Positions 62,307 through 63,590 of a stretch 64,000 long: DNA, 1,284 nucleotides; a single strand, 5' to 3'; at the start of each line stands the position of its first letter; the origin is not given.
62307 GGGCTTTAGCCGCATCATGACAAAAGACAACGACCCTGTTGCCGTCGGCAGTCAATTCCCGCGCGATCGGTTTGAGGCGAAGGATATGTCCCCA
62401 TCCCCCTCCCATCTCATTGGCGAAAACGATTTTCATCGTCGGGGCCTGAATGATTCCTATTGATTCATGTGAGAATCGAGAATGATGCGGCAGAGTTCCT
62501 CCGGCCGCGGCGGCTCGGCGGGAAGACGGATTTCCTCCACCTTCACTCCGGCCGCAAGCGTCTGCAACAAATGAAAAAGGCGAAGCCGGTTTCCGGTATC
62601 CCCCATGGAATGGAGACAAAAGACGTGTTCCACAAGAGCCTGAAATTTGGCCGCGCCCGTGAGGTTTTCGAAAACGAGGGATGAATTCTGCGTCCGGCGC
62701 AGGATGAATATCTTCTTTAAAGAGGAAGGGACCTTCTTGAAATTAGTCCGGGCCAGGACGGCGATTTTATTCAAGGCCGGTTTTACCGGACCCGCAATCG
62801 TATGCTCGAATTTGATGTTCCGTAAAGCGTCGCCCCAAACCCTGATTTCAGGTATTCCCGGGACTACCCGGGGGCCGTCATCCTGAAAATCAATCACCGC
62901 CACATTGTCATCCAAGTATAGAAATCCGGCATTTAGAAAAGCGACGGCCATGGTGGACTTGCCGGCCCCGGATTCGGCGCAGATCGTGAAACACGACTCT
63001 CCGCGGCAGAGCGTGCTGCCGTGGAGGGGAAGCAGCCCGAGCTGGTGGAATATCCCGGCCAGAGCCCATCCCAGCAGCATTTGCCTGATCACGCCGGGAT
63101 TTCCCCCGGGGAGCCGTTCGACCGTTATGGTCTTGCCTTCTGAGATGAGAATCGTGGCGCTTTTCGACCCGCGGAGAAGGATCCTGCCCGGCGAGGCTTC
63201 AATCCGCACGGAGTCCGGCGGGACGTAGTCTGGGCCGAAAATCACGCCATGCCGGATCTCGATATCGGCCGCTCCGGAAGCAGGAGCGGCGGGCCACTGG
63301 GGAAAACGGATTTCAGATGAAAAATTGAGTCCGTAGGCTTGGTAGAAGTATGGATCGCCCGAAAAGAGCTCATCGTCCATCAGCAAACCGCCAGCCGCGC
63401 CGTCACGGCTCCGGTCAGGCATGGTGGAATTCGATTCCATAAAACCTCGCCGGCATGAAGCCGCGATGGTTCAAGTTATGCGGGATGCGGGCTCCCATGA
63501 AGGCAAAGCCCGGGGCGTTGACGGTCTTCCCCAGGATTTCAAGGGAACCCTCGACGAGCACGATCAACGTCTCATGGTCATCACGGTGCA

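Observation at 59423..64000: Candidate undescribed RiPP system: stand-alone PqqD RRE + precursor, converging on radical SAM / glycosyltransferase / HPr-kinase-like kinase / cupin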

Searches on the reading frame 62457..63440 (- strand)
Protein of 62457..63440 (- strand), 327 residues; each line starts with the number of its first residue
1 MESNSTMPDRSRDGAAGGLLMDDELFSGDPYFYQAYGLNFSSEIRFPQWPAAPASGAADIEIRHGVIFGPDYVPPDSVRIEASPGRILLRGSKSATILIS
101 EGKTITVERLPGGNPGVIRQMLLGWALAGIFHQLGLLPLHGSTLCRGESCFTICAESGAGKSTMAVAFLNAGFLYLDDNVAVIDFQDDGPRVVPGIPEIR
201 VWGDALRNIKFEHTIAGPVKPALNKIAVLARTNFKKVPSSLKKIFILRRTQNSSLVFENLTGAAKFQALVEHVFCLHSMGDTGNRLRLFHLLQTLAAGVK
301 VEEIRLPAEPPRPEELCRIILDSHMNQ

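Call 3: search_protein_families(library=pfam, proteins=[window:62457-63440:-], max_evalue=0.1)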
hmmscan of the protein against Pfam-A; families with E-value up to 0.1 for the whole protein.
window:62457-63440:- (327 aa): 1 family
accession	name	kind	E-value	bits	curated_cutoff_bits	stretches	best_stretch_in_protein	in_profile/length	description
PF13401.12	AAA_22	-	0.054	14.2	27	0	147-171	4-28/130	AAA domain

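Call 4: search_protein_families(library=ncbifam, proteins=[window:62457-63440:-], max_evalue=0.1)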
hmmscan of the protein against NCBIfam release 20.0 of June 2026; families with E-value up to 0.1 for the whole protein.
window:62457-63440:- (327 aa): 3 families
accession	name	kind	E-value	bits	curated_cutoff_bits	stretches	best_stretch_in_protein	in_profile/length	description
TIGR04352.1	HprK_rel_A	equivalog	1.5e-07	30.9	200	1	124-283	86-249/280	HprK-related kinase A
TIGR04355.1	HprK_rel_B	hypoth_equivalog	0.039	13.1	200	1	136-197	144-204/351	HprK-related kinase B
NF045975.1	VirB4_plasma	equivalog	0.05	11.3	590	1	151-187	518-553/894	Mbov_0397 family ICE element conjugal transfer ATPase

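Call 5: find_encoding_contigs(protein=window:62457-63440:-, flank=10000, max_places=6)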
Protein window:62457-63440:- (327 aa): no gene with exactly this product is on record in the collection.

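Call 7: find_related_loci(query=window:62457-63440:-, collection=genome_contigs, flank=10000)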
Query window:62457-63440:- (327 aa) in genome_contigs; peptide patterns used: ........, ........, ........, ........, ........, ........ (x = any residue, [..] = any of these).
87 stretches matched a pattern, but none encodes a relative of the query by tblastn (E <= 1e-3).

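Call 8: find_homologous_proteins(query=window:62457-63440:-)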
Query window:62457-63440:- (327 aa): 58 proteins with E <= 0.001 among 6098 candidates.
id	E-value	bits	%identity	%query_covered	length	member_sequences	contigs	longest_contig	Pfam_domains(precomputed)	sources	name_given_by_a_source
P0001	1.8e-217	739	100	100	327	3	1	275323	-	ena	-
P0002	1.3e-137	477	66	99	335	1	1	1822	PF27840.1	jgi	jgi:hypothetical protein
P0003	1.2e-132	460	64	98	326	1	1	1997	-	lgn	-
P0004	3.3e-132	459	63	99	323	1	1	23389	PF27840.1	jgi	jgi:hypothetical protein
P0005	3.9e-128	446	62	99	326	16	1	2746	PF27840.1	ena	-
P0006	3.9e-126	439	61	98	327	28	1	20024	PF27840.1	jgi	-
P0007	3.1e-107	377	55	94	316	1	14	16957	-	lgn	-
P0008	1.9e-104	368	53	94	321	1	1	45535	-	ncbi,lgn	-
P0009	9.3e-103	362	53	94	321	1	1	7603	-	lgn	-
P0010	4.0e-100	353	52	95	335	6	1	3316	PF27840.1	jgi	jgi:hypothetical protein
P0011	5.3e-100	353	54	89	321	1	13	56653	-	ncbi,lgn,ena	-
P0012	1.0e-99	352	51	93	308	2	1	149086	PF27840.1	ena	-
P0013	3.7e-98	347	50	95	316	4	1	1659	PF27840.1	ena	-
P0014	3.9e-98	347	50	95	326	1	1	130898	PF27840.1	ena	-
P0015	7.0e-98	346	55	90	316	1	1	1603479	-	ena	-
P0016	1.0e-97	346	50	94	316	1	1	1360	PF27840.1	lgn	-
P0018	1.8e-97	345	50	95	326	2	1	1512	PF27840.1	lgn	-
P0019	2.9e-97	344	52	90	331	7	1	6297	PF27840.1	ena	-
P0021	1.1e-96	342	49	94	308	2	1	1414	PF27840.1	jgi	jgi:hypothetical protein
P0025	3.4e-95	337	52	92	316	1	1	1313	PF27840.1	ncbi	-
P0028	7.6e-93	330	52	88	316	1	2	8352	PF27840.1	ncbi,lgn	-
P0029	1.6e-91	325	49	94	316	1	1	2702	PF27840.1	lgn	-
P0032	1.6e-26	112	32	80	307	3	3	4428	PF07475.18,PF27840.1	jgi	jgi:hypothetical protein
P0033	7.3e-25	106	32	78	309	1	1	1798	PF27840.1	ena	-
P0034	3.2e-23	101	31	76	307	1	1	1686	PF07475.18,PF27840.1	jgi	jgi:hypothetical protein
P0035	3.4e-23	101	33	78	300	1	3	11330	PF07475.18,PF27840.1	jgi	jgi:hypothetical protein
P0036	6.5e-23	100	32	74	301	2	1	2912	PF07475.18,PF27840.1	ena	-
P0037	3.0e-21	94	34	74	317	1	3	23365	PF27840.1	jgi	jgi:hypothetical protein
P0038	3.2e-21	94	30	75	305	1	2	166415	PF07475.18,PF27840.1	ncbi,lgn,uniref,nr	ncbi:hypothetical protein [Sphingomonas sp.]|uniref:hypothetical protein n=1 Tax=Sphingomonas sp. Ta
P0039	3.8e-21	94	31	78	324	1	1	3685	PF27840.1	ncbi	-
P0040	1.4e-20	92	31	85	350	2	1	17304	PF27840.1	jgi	-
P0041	6.0e-20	90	32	75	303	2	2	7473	PF27840.1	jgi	-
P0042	1.1e-19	89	30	74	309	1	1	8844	PF07475.18,PF27840.1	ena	-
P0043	6.7e-19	87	35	53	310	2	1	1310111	PF07475.18,PF27840.1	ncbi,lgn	-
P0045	2.6e-17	81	38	53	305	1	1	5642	PF07475.18,PF27840.1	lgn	-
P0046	1.1e-16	79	30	75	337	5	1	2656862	PF27840.1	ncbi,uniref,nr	ncbi:hypothetical protein [Sphingomonas flavescens]|uniref:hypothetical protein n=1 Tax=Sphingomonas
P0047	5.4e-15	74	30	81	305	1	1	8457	PF07475.18,PF27840.1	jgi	jgi:hypothetical protein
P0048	6.8e-14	70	38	52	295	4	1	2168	PF27840.1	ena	-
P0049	2.1e-12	65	26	64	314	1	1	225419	PF27840.1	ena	-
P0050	3.2e-12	65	27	65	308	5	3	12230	PF13671.13,PF27840.1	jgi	jgi:hypothetical protein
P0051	3.9e-12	64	28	65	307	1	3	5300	PF13671.13,PF07475.18,PF27840.1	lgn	-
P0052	3.4e-11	61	28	84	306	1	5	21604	PF13671.13,PF27840.1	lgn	-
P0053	4.4e-11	61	33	51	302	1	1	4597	PF27840.1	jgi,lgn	-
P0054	2.0e-10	59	26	80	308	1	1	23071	PF27840.1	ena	-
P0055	3.1e-10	58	27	65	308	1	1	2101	PF13671.13,PF07475.18,PF27840.1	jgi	jgi:hypothetical protein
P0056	5.7e-10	57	29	62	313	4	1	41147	PF27840.1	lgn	-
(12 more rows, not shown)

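Call 9: find_encoding_contigs(protein=P0001, flank=10000, max_places=3)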
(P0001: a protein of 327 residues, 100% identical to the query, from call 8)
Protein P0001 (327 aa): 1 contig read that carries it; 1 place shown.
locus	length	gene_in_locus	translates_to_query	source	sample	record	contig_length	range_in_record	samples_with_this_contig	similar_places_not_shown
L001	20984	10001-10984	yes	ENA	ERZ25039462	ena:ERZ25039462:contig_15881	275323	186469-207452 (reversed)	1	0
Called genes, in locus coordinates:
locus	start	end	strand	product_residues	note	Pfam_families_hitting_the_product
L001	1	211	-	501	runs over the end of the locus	PF01266:DAO (weak), PF01593:Amino_oxidase, PF13450:NAD_binding_8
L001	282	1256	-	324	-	PF17170:DUF5128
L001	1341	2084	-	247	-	PF00072:Response_reg, PF04397:LytTR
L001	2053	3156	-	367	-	PF06580:His_kinase, PF02518:HATPase_c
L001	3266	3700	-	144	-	PF02635:DsrE (faint)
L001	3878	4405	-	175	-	PF02687:FtsX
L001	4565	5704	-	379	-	PF02687:FtsX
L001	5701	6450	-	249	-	PF12704:MacB_PCD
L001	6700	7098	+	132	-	-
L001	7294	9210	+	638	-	PF13522:GATase_6, PF13537:GATase_7, PF00733:Asn_synthase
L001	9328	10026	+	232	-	PF07883:Cupin_2 (faint)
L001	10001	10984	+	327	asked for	-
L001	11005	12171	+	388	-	-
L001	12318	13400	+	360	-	PF04055:Radical_SAM (weak)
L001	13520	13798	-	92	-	PF05402:PqqD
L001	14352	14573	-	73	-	-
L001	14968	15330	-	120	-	PF01435:Peptidase_M48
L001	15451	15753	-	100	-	-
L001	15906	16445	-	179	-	PF04011:LemA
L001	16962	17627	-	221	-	-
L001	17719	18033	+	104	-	PF00285:Citrate_synt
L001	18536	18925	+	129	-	PF02579:Nitro_FeMo-Co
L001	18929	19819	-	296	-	PF04951:Peptidase_M55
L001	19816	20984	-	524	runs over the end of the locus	PF11074:DUF2779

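Call 10: find_encoding_contigs(protein=P0004, flank=10000, max_places=3)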
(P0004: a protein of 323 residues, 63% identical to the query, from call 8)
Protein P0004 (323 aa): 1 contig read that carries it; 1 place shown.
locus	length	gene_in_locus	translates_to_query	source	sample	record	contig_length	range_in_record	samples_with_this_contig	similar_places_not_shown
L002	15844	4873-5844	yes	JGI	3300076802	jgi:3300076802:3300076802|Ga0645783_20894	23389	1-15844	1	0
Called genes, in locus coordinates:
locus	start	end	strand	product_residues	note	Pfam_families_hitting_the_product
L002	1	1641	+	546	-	?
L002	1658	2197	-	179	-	PF13471:Transglut_core3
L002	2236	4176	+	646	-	PF13522:GATase_6, PF13537:GATase_7, PF00733:Asn_synthase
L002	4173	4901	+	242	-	PF07883:Cupin_2 (weak)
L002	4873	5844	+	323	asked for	PF27840:ScmC (faint)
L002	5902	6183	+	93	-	PF05402:PqqD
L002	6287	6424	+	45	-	-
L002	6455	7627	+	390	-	PF13579:Glyco_trans_4_4 (faint)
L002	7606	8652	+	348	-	PF04055:Radical_SAM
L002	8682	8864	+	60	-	PF06182:ABC2_membrane_6 (weak)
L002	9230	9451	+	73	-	-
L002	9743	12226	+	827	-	PF00989:PAS, PF08447:PAS_3, PF13426:PAS_9, PF08447:PAS_3, PF00989:PAS, PF13426:PAS_9, PF08447:PAS_3, PF00512:HisKA, +6 more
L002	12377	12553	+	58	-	-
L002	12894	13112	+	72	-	-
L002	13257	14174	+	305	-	PF00872:Transposase_mut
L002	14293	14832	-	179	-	PF16747:Adhesin_E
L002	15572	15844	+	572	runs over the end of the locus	-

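Call 14: find_related_loci(query=A1, collection=genome_contigs, flank=10000)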
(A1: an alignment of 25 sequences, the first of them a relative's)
Query A1 (327 aa) in genome_contigs; peptide patterns used: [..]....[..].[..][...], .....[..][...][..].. (x = any residue, [..] = any of these).
490 stretches matched a pattern; 348 encode a relative of the query (tblastn E <= 1e-3); the best 80 are kept; 80 distinct loci.
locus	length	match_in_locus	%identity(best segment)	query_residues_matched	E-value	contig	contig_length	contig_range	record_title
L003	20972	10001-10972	61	1-324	1e-131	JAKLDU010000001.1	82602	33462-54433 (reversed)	MAG: Deltaproteobacteria bacterium isolate RA.bin117 RA.bin117_1, whole genome shotgun sequence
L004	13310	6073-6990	49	19-323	3e-95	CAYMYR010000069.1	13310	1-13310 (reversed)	MAG TPA_asm: uncultured Smithella sp. isolate binchicken_co269_98 genome assembly, contig: NODE_4509_length_13310_cov_16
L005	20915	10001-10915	43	23-327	2e-83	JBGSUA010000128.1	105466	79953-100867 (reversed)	MAG: Desulfatiglandaceae bacterium isolate JTS-AC421 k141_2868796, whole genome shotgun sequence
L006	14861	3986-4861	34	31-320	1e-38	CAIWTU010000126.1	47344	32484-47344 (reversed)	MAG: uncultured Geobacter sp. isolate AlinenLipids_bin-4213 genome assembly, contig: bin-4213:126/171, whole genome shot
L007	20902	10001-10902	39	25-327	1e-58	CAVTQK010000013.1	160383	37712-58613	MAG: uncultured delta proteobacterium isolate MFD00709.bin.1.229 genome assembly, contig: contig_16730, whole genome sho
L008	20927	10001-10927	29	12-320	8e-35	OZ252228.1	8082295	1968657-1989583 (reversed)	MAG: Candidatus Latescibacterota bacterium isolate 2d5a3a6b-ac94-4199-888f-c4fbb53c5f42 genome assembly, chromosome: 1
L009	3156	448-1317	31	31-320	6e-35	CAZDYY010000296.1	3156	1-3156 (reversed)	MAG TPA_asm: uncultured Legionella sp. isolate SRP062349_co2_87 genome assembly, contig: NODE_18788_length_3156_cov_6.15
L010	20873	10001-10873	30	30-321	5e-34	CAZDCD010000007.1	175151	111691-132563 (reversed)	MAG TPA_asm: uncultured Bacteroidales bacterium isolate binchicken_co129_272 genome assembly, contig: NODE_65_length_175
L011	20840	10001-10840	32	33-308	6e-34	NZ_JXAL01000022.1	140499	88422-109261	Cohnella kolymensis strain VKM B-2846 B2846_22, whole genome shotgun sequence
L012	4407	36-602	37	132-320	3e-33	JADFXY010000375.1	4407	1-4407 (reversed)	MAG: Deltaproteobacteria bacterium isolate nDJH2bin9 nDJH2_bin9_NODE_375_length_4407_cov_2.168458, whole genome shotgun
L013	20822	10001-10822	31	31-306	2e-33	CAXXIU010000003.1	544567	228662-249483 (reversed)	MAG: Desulfomonilaceae bacterium isolate 24c7a18b-b8c2-4fbd-b8d1-4b4dc3bc9637 genome assembly, contig: contig_3, whole g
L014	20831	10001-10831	31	30-307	6e-33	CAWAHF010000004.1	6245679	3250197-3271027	MAG: uncultured Bacteroidales bacterium isolate MFD02416.bin.1.317 genome assembly, contig: contig_49773, whole genome s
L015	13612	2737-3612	27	31-321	2e-32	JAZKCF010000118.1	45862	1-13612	MAG: Pseudomonadota bacterium isolate ADI_H3L2_122-bin021 ADIH3L2_B021_0_000000000118, whole genome shotgun sequence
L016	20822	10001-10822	30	31-305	8e-32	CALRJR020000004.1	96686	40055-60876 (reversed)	MAG: Prosthecochloris vibrioformis isolate JJ-DHS1A4C2-339-2-m1-bin232 genome assembly, contig: JJ-OR15-03-C66, whole ge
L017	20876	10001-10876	28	33-321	5e-32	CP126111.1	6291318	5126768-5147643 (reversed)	Neobacillus cucumis strain WH12 chromosome, complete genome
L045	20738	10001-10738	30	33-274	2e-28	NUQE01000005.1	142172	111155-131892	Bacillus pseudomycoides strain AFS041167 AFS041167_107_H6_Contig14_140523, whole genome shotgun sequence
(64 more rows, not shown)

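Call 30: search_solved_structures(query=L001:9328-10026:+, max_evalue=1)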
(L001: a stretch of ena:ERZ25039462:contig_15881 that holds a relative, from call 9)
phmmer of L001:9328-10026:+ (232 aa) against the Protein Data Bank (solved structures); distinct sequences matched with E-value up to 1: 16.
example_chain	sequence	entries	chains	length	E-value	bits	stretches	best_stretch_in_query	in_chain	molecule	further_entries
4met_A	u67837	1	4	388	0.0015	21.3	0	47-111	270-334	Oxalate decarboxylase OxdC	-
5hi0_A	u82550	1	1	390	0.0066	19.2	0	47-111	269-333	Oxalate decarboxylase OxdC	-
3s0m_A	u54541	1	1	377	0.0069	19.2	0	47-111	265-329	Oxalate decarboxylase oxdC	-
2uyb_A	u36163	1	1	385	0.007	19.1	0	47-111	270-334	OXALATE DECARBOXYLASE OXDC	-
2uy9_A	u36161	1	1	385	0.007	19.1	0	47-111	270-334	OXALATE DECARBOXYLASE OXDC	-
5vg3_A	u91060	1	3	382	0.0071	19.1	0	47-111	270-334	Oxalate decarboxylase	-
2v09_A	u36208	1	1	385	0.0072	19.1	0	47-111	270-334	OXALATE DECARBOXYLASE OXDC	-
6ufi_A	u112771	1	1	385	0.0073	19.1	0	47-111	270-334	Cupin domain-containing protein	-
6tzp_A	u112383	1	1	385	0.0073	19.1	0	47-111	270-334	Oxalate decarboxylase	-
1j58_A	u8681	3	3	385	0.0073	19.1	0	47-111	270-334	YVRK PROTEIN | OXALATE DECARBOXYLASE OXDC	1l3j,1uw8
2uya_A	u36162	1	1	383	0.0073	19.1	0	47-111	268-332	OXALATE DECARBOXYLASE OXDC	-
2uy8_A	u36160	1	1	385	0.01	18.6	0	47-111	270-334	OXALATE DECARBOXYLASE OXDC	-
7v4o_B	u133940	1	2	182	0.28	13.9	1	56-108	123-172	Beta-hydroxylase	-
4e2g_A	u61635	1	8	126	0.74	12.5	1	162-217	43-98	Cupin 2 conserved barrel domain protein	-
7v4f_B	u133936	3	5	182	0.75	12.5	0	56-105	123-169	Beta-hydroxylase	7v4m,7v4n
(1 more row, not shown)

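Call 44: search_protein_families(library=ncbifam, proteins=[L001:7294-9210:+, L002:1658-2197:-, L045:10001-10738:+], max_evalue=0.001)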
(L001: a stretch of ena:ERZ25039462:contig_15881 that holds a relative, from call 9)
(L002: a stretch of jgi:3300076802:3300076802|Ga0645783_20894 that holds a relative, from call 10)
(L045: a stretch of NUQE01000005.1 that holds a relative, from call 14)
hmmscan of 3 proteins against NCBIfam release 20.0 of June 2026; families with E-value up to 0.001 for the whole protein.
L001:7294-9210:+ (638 aa): 6 families
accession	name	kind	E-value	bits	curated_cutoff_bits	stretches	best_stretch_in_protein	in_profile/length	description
NF033535.1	lass_lactam_cya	exception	1.1e-108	364.6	525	2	1-428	1-415/668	lasso peptide isopeptide bond-forming cyclase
TIGR01536.1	asn_synth_AEB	equivalog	4.8e-48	164.4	267.1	2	3-381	2-362/517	asparagine synthase (glutamine-hydrolyzing)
TIGR03104.1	trio_amidotrans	equivalog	3.7e-41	141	570.1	1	1-365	1-357/589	N-acetylglutaminylglutamine amidotransferase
TIGR03108.1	eps_aminotran_1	hypoth_equivalog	2.6e-37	128.8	816.9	1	1-289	1-288/628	XrtA/PEP-CTERM system amidotransferase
NF006949.0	PRK09431.1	equivalog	5.7e-24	84.5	499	1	1-288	1-256/554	asparagine synthase B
NF033561.1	macrolact_Ik_Al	subfamily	6.5e-14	51.4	300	1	124-297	82-248/561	albusnodin/ikarugamycin family macrolactam cyclase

L002:1658-2197:- (179 aa): 1 family
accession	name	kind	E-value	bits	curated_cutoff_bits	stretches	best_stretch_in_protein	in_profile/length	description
NF033537.1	lasso_biosyn_B2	equivalog_domain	4.3e-27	95.1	33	1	52-178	5-132/132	lasso peptide biosynthesis B2 protein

L045:10001-10738:+ (246 aa): 5 families
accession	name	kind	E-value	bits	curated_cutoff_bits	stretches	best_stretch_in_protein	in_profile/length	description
TIGR04352.1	HprK_rel_A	equivalog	5.9e-11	42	200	1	104-156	93-145/280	HprK-related kinase A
TIGR04355.1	HprK_rel_B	hypoth_equivalog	7.2e-07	28.6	200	1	102-157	139-194/351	HprK-related kinase B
TIGR00679.1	hpr-ser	equivalog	1.1e-06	28.2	240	1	110-156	134-180/300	HPr(Ser) kinase/phosphatase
NF003883.0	PRK05428.2-1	equivalog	8.8e-05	22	252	1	110-167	18-73/189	HPr kinase/phosphorylase-related protein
TIGR04249.1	SCM_chp_ScmC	equivalog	0.00086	18.7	125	0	104-155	122-172/292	SynChlorMet cassette protein ScmC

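Call 79: search_protein_families(library=pfam, proteins=[L001:6700-7098:+, L001:3266-3700:-, L001:282-1256:-], max_evalue=0.01)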
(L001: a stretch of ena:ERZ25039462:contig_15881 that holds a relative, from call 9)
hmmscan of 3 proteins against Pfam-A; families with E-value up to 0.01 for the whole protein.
L001:6700-7098:+ (132 aa): 0 families

L001:3266-3700:- (144 aa): 1 family
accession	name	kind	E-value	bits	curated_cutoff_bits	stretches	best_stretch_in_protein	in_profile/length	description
PF02635.20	DsrE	-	2.6e-05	24.8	22.7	1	81-144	54-116/116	DsrE/DsrF-like family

L001:282-1256:- (324 aa): 1 family
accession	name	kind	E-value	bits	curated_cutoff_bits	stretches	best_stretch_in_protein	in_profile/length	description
PF17170.10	DUF5128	-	1.9e-10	40.9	22.9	1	45-141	39-136/321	6-bladed beta-propeller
